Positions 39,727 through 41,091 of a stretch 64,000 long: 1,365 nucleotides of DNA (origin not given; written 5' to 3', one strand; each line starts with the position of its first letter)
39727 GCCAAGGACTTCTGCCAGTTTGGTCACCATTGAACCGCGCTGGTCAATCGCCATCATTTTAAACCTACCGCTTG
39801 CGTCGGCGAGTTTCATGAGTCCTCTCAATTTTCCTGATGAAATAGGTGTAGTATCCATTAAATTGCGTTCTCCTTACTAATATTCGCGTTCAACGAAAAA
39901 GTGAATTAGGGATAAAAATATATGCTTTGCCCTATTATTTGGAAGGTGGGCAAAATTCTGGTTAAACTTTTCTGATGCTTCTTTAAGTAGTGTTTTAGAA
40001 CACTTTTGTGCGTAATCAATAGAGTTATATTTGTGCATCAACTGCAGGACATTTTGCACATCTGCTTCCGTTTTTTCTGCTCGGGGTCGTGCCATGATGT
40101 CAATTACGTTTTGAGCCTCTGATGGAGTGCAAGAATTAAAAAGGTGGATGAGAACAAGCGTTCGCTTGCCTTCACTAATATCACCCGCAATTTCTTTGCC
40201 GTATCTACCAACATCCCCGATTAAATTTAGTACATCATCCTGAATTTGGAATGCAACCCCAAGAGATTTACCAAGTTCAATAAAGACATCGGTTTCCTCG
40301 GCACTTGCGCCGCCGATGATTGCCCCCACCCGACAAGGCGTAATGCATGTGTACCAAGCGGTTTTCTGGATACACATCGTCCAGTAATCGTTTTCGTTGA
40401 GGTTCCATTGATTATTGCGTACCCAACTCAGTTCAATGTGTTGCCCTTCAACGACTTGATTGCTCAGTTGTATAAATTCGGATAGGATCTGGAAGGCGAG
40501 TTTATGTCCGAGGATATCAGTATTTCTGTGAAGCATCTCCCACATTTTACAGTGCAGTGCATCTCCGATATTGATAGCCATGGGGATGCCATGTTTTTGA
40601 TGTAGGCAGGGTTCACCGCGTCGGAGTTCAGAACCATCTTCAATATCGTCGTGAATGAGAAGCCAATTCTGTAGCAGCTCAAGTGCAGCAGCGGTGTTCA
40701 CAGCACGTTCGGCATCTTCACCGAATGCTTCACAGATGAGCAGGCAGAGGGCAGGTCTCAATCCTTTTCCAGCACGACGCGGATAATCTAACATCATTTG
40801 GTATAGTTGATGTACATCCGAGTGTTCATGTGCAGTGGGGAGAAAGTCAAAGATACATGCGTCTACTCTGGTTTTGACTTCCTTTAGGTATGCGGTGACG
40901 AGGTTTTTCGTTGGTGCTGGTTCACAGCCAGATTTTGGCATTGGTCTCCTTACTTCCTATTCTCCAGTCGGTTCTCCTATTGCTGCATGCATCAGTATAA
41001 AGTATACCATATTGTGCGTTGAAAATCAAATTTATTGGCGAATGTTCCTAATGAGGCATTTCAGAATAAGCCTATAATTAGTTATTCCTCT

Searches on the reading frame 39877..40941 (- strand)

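Call 17: search_protein_families(library=pfam, proteins=[window:39877-40941:-], max_evalue=0.001)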
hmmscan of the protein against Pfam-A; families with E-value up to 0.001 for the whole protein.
window:39877-40941:- (354 aa): 1 family
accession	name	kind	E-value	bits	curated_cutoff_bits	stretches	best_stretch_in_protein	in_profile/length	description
PF00348.22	polyprenyl_synt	-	1.5e-63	214.8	27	1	45-301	3-250/251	Polyprenyl synthetase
